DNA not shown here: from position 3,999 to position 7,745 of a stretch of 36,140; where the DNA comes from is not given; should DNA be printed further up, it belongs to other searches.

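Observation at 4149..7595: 1148-aa Cys-rich secreted giant with beta-helix-like C-terminal repeats and no recognisable family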

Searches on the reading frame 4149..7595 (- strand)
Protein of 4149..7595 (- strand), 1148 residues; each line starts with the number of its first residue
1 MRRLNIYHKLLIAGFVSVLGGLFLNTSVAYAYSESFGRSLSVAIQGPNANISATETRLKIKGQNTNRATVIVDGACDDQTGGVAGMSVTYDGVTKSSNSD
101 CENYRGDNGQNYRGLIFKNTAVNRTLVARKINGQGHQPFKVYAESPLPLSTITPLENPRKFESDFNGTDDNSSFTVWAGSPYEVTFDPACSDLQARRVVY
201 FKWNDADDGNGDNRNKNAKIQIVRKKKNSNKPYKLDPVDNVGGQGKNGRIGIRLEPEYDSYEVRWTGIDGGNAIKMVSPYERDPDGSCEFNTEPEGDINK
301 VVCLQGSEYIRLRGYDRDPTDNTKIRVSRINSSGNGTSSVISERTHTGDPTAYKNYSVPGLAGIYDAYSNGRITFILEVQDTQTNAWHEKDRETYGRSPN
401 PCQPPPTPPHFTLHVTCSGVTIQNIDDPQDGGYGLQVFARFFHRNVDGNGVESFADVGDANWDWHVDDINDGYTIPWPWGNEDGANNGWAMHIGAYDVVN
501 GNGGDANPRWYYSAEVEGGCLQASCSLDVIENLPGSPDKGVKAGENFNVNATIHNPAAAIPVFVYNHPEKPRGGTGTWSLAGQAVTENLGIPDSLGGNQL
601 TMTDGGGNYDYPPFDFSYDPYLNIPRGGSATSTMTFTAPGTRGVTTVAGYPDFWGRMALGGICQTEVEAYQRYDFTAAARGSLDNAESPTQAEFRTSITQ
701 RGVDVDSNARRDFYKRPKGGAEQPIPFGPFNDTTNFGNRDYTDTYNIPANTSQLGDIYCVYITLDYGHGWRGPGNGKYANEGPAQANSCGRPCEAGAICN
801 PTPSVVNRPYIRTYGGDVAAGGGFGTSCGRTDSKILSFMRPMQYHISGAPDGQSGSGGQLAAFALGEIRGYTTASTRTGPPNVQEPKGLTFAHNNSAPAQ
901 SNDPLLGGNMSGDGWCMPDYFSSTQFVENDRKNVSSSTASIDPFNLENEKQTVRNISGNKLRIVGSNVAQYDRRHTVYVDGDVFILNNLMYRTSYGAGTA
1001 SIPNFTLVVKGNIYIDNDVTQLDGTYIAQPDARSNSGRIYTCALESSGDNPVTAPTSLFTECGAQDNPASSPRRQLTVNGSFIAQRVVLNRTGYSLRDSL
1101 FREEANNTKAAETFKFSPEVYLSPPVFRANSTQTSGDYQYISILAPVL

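Call 5: search_protein_families(library=pfam, proteins=[window:4149-7595:-], max_evalue=1)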
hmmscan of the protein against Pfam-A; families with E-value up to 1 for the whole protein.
window:4149-7595:- (1148 aa): 0 families

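Call 6: search_protein_families(library=ncbifam, proteins=[window:4149-7595:-], max_evalue=1)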
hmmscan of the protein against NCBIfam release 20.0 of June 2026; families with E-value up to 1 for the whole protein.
window:4149-7595:- (1148 aa): 0 families

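Call 7: search_solved_structures(query=window:4149-7595:-, max_evalue=10)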
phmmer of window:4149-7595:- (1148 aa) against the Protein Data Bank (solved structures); distinct sequences matched with E-value up to 10: 2.
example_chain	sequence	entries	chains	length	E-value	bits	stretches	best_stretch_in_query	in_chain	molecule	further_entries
7xvr_A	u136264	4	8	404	0.099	13.9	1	798-921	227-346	Neuraminidase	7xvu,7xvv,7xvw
5mps_c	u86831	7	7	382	0.79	10.9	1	227-288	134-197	Pre-mRNA-splicing factor SLU7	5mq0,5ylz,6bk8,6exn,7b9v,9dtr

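Call 9: find_homologous_proteins(query=window:4149-7595:-, max_evalue=0.001)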
Query window:4149-7595:- (1148 aa): 4 proteins with E <= 0.001 among 8000 candidates.
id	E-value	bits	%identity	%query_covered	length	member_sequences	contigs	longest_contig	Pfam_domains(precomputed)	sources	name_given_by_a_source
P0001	0.0e+0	2697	100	100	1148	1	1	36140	-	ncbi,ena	-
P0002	9.3e-183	628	36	96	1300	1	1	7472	-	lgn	-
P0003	9.9e-103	363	32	94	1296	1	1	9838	-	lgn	-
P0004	2.8e-69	253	40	26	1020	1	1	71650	-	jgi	jgi:hypothetical protein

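Call 14: find_encoding_contigs(protein=P0004, flank=10000, max_places=3)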
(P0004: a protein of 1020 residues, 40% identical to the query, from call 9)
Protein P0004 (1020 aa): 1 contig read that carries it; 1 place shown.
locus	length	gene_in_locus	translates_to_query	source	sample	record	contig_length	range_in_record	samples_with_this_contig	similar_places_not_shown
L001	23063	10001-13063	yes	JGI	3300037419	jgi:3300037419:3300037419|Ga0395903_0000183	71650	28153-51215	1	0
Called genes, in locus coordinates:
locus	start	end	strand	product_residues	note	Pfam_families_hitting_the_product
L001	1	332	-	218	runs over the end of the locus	PF00027:cNMP_binding, PF13545:HTH_Crp_2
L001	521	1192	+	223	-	PF14470:bPH_3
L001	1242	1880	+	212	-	-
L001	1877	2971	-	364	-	PF01926:MMR_HSR1, PF02421:FeoB_N, PF06071:YchF-GTPase_C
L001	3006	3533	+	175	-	PF08002:DUF1697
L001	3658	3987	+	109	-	-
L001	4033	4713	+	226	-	PF02463:SMC_N (faint), PF00005:ABC_tran, PF13304:AAA_21 (faint)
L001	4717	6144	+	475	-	PF12704:MacB_PCD, PF02687:FtsX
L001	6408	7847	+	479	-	PF17803:Cadherin_4, PF17892:Cadherin_5, PF17963:Big_9, PF17803:Cadherin_4, PF17892:Cadherin_5, PF17963:Big_9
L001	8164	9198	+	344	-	-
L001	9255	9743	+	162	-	-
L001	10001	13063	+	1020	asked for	-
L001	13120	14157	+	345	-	PF25216:Volactin (faint), PF11104:PilM_2, PF05134:T2SSL (weak), PF14450:FtsA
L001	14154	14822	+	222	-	-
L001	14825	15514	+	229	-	PF04350:PilO (weak)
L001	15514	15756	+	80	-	-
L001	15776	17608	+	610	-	PF05157:MshEN, PF00437:T2SSE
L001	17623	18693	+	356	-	PF00437:T2SSE, PF13401:AAA_22 (faint)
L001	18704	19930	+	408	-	PF28597:T2SSF_N (weak), PF00482:T2SSF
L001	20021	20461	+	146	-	PF07963:N_methyl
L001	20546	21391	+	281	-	PF06750:A24_N_bact, PF01478:Peptidase_A24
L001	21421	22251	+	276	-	-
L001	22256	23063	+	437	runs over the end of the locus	-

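Call 15: find_encoding_contigs(protein=P0002, flank=10000, max_places=3)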
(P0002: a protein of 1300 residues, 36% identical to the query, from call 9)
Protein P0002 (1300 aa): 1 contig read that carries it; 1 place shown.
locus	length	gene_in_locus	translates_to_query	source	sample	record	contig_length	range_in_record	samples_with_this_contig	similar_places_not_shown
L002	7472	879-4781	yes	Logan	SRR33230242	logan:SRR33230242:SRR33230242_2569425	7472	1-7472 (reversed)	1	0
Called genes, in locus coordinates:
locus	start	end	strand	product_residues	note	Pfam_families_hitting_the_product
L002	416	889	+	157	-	-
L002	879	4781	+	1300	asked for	-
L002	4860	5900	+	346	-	PF25216:Volactin (faint), PF11104:PilM_2, PF14450:FtsA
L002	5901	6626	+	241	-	-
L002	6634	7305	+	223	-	-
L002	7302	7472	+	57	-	?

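Call 16: find_encoding_contigs(protein=P0003, flank=10000, max_places=3)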
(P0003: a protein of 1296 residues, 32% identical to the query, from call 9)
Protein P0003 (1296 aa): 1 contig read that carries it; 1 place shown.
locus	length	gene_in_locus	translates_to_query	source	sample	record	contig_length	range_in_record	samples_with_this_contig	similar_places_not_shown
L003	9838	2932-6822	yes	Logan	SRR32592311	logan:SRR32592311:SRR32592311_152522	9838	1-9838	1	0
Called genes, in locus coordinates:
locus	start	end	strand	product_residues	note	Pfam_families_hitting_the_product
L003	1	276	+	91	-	?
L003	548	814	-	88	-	PF15738:YafQ_toxin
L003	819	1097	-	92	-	-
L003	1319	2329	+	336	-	-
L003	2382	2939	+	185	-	-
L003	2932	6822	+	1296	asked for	-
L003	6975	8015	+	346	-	PF25216:Volactin (faint), PF11104:PilM_2, PF06723:MreB_Mbl (faint), PF14450:FtsA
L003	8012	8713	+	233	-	PF05137:PilN (faint)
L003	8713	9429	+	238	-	-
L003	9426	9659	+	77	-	-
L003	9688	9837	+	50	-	?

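Call 24: find_encoding_contigs(protein=P0001, flank=1000, max_places=2)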
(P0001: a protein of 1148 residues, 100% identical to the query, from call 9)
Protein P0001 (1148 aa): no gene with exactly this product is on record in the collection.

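Call 25: search_protein_representatives(alignment_id=A1)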
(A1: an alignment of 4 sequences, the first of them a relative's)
Query: 4 sequences, 1116 profile positions. Proteins with E-value up to 0.001 (for the whole library): 3194; up to 1e-10: 2858; up to 1e-30: 1977. The best 150 are listed.
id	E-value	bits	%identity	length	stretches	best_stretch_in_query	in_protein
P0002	0.0e+00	1791.5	-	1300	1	1-1116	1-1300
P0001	0.0e+00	1735.6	-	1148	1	1-1116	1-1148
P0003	0.0e+00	1671.6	-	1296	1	1-1116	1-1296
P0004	0.0e+00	1382.6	-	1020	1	79-1116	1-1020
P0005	2.5e-172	592.2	-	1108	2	605-1116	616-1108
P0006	3.2e-172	591.9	-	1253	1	279-1116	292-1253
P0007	2.1e-170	585.9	-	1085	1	271-1116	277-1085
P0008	7.0e-166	570.9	-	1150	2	578-1116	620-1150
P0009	1.2e-160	553.6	-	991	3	581-1116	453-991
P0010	4.1e-155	535.2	-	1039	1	273-1116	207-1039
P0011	9.3e-141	487.7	-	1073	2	473-1116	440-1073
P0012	1.3e-138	480.6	-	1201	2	595-1116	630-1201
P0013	1.2e-137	477.4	-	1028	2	469-1116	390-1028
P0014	1.4e-134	467.2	-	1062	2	490-1116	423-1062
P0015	2.0e-132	460.1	-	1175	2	585-1116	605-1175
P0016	8.0e-132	458.1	-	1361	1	345-1116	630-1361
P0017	6.5e-131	455.1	-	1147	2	474-1116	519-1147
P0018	8.4e-131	454.7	-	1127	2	564-1116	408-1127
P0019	6.8e-130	451.7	-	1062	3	541-1116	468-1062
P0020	1.9e-129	450.2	-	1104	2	608-1116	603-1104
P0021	3.2e-128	446.2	-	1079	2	561-1116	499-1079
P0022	6.9e-127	441.8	-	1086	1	490-1116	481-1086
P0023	1.5e-126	440.7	-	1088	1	590-1116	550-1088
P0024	1.3e-125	437.5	-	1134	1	26-1116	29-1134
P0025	6.6e-125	435.2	-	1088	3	588-1116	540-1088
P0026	1.7e-123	430.5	-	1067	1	257-1116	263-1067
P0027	3.0e-122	426.4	-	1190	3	588-1116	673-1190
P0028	2.8e-121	423.2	-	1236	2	564-1116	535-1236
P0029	1.4e-119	417.5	-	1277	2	385-1116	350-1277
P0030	1.6e-117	410.8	-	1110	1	487-1116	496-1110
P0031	1.8e-117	410.6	-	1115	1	293-1116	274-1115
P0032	1.2e-115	404.5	-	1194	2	239-1116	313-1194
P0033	1.9e-115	403.9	-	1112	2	603-1116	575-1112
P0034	6.5e-115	402.1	-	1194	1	156-1116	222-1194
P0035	2.4e-114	400.2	-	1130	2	493-1116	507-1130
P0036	3.0e-114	399.9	-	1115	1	280-1116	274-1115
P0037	4.1e-113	396.2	-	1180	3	616-1116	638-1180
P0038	8.4e-113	395.1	-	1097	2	608-1116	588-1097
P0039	3.2e-112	393.2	-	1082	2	574-1116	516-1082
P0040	3.0e-110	386.7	-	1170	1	246-1116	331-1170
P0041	8.2e-110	385.2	-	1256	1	279-1116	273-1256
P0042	3.2e-109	383.2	-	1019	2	606-1116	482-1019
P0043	5.4e-109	382.5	-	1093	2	564-1116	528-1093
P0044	1.0e-108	381.6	-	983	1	497-1116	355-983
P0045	8.0e-107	375.3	-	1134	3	564-1116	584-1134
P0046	1.1e-106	374.9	-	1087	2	491-1116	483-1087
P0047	1.8e-106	374.1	-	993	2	512-1116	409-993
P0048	5.3e-106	372.6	-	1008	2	584-1116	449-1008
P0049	3.1e-105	370.0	-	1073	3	699-1116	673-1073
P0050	4.2e-104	366.3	-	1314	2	563-1116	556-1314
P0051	4.2e-104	366.3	-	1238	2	594-1116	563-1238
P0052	4.0e-103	363.0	-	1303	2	581-1116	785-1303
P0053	4.6e-103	362.8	-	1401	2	564-1116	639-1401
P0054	1.2e-102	361.5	-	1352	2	595-1116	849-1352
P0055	7.1e-102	358.9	-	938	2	738-1116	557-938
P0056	2.2e-101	357.3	-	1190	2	593-1116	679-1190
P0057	2.1e-100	354.0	-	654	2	618-1116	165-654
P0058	5.4e-100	352.7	-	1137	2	564-1116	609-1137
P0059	9.1e-100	351.9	-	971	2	656-1116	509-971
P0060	2.7e-99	350.4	-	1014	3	604-1116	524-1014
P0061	4.1e-99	349.8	-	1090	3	650-1116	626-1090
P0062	4.7e-99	349.6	-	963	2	502-1116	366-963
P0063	4.7e-99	349.6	-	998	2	599-1116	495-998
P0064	4.4e-98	346.4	-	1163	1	167-1116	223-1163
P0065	7.9e-97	342.2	-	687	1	475-1116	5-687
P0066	1.3e-96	341.5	-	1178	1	366-1116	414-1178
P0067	1.9e-95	337.6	-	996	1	541-1116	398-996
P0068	8.9e-95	335.4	-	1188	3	647-1116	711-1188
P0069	1.8e-94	334.4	-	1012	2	513-1116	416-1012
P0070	5.0e-94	332.9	-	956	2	620-1116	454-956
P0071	1.1e-93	331.9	-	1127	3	609-1116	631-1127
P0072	1.5e-93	331.3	-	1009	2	589-1116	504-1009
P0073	4.5e-93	329.8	-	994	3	598-1116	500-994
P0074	6.1e-93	329.3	-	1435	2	564-1116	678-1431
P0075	1.0e-92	328.6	-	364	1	753-1116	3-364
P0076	1.2e-91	325.0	-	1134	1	165-1116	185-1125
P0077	3.2e-91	323.7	-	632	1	594-1116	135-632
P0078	4.6e-91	323.1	-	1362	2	609-1116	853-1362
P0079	6.2e-89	316.1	-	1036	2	607-1116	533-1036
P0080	1.3e-87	311.7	-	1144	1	468-1116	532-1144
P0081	1.6e-87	311.4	-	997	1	542-1116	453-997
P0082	2.6e-87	310.7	-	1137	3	579-1116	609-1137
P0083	2.9e-87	310.6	-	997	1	608-1116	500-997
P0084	3.1e-87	310.4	-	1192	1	728-1116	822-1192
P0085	2.6e-86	307.4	-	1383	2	617-1116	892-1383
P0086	3.3e-86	307.0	-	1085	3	606-1116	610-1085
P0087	8.0e-86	305.8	-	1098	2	564-1116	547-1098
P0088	8.1e-86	305.8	-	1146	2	597-1116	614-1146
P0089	2.2e-85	304.3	-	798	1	657-1116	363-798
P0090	2.5e-85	304.1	-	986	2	615-1116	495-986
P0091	5.0e-84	299.8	-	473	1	669-1116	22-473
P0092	1.4e-83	298.3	-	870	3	610-1116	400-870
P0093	2.1e-83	297.8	-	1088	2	608-1116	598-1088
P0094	1.4e-82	295.0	-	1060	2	781-1116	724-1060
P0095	1.5e-82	294.9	-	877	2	674-1116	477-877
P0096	1.7e-82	294.8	-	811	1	697-1116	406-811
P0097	2.0e-81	291.2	-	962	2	588-1116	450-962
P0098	2.2e-81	291.1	-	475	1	709-1116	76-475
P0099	2.8e-81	290.7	-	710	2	632-1116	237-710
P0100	3.1e-81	290.6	-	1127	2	571-1116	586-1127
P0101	3.2e-81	290.5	-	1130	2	493-1116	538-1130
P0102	9.7e-81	288.9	-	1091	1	280-1116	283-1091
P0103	1.1e-80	288.7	-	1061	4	566-1116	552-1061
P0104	1.9e-80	288.0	-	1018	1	485-1116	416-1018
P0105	2.2e-80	287.8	-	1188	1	163-1116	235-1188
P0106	4.2e-80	286.8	-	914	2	735-1116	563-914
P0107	7.2e-80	286.1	-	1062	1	595-1116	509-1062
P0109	1.2e-79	285.3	-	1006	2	593-1116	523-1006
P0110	1.3e-79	285.2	-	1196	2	277-883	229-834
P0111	1.3e-79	285.2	-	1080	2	614-1116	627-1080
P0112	1.8e-79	284.7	-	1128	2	477-1116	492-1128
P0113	2.7e-79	284.2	-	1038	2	507-1116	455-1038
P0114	2.7e-79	284.2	-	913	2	604-1116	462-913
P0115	3.5e-79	283.8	-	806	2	678-1116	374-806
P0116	6.0e-79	283.0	-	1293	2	491-1116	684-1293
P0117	6.1e-79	283.0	-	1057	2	563-1116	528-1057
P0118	8.1e-79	282.6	-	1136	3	607-1116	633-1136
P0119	1.1e-78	282.1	-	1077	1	494-1116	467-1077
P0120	1.3e-78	281.9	-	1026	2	466-1116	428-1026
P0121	2.2e-78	281.1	-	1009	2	775-1116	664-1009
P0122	3.1e-78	280.7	-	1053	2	621-1116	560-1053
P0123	3.9e-78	280.3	-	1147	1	167-1116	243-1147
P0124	5.0e-78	280.0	-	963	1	652-1116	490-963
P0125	6.6e-78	279.6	-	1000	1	656-1116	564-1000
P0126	8.7e-78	279.1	-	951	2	596-1116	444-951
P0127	3.0e-77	277.4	-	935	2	624-1116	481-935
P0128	4.8e-77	276.7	-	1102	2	596-1116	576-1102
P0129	7.9e-77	276.0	-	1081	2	578-1116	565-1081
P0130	8.7e-77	275.8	-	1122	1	269-1116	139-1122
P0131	1.2e-76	275.4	-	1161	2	508-1116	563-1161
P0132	1.8e-76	274.8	-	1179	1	642-1116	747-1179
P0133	1.9e-76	274.7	-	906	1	656-1116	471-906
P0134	2.2e-76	274.5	-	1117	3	564-1116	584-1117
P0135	3.0e-76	274.0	-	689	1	558-1116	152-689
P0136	3.1e-76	274.0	-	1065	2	552-1116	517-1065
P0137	3.3e-76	273.9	-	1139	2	567-1116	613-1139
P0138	6.4e-76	273.0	-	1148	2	566-1116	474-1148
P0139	8.9e-76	272.5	-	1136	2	545-1116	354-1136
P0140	1.1e-75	272.2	-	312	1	787-1116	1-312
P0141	1.6e-75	271.7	-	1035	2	663-1116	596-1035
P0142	2.5e-75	271.0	-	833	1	643-1116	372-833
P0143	3.1e-75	270.7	-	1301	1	641-1116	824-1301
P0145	1.1e-74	268.9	-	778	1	678-1116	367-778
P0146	1.3e-74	268.7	-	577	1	714-1116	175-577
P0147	1.3e-74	268.6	-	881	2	668-1116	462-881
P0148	2.4e-74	267.7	-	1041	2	598-1116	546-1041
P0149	2.5e-74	267.7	-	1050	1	279-1116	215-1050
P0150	3.3e-74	267.3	-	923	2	683-1116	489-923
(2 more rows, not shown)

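Call 28: list_cluster_members(proteins=[P0001, P0005, P0006, P0007, P0010, P0024, P0034, P0064, P0110, P0130])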
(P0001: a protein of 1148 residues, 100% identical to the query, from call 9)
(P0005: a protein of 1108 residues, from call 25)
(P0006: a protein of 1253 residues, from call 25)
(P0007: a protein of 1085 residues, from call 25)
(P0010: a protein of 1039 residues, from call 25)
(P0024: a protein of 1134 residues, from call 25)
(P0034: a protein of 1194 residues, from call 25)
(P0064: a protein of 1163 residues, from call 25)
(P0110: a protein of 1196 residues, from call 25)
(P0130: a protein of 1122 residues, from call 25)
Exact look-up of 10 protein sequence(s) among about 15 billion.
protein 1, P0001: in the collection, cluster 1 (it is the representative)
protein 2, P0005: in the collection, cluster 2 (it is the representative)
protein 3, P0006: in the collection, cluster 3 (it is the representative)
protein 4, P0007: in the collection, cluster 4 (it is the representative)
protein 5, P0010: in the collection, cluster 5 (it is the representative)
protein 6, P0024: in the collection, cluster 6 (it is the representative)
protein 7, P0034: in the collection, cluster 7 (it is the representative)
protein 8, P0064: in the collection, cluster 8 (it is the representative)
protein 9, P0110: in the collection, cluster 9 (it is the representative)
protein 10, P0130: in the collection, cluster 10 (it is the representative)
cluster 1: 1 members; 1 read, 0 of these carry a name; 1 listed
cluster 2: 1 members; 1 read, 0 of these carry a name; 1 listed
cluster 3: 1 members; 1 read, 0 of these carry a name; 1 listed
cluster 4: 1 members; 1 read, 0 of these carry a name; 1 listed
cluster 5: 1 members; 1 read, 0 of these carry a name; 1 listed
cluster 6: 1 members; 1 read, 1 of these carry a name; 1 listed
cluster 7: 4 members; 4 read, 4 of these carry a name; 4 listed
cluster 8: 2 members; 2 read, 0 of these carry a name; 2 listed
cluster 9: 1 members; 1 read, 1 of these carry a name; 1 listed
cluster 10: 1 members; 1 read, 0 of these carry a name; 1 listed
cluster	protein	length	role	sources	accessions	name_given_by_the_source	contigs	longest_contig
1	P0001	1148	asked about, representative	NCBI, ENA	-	-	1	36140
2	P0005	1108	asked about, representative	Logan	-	-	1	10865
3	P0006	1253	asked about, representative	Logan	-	-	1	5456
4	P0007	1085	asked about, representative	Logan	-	-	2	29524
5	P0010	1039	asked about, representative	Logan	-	-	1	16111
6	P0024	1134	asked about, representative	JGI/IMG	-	hypothetical protein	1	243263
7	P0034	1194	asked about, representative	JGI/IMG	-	hypothetical protein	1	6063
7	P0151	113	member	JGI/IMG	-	hypothetical protein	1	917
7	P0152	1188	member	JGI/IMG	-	hypothetical protein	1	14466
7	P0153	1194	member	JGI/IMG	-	hypothetical protein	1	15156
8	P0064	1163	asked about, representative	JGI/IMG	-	-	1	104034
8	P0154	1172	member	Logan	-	-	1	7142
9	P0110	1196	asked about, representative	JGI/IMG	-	hypothetical protein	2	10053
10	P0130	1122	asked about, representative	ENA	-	-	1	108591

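Call 29: search_protein_families(library=pfam, proteins=[P0005, P0006, P0016, P0024, P0053, P0055, P0110, P0130], max_evalue=0.01)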
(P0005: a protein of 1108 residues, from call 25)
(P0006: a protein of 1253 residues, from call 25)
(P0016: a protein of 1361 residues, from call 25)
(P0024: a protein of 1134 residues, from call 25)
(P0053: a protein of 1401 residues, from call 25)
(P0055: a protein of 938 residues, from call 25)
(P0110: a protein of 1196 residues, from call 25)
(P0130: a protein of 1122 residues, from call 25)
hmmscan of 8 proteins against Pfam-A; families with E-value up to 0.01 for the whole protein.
P0005 (1108 aa): 0 families

P0006 (1253 aa): 0 families

P0016 (1361 aa): 2 families
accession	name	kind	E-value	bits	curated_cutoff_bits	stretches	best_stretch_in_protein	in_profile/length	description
PF13624.11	SurA_N_3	-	5.5e-06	26.7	27.2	1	28-186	4-160/162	SurA-like N-terminal domain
PF13623.11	SurA_N_2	-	3.2e-05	24.3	28.5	1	26-138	1-117/145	SurA-like N-terminal domain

P0024 (1134 aa): 1 family
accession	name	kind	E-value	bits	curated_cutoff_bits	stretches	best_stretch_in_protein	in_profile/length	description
PF07705.17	CARDB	-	0.00084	19.9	22.7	0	539-632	9-83/101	CARDB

P0053 (1401 aa): 0 families

P0055 (938 aa): 0 families

P0110 (1196 aa): 0 families

P0130 (1122 aa): 0 families
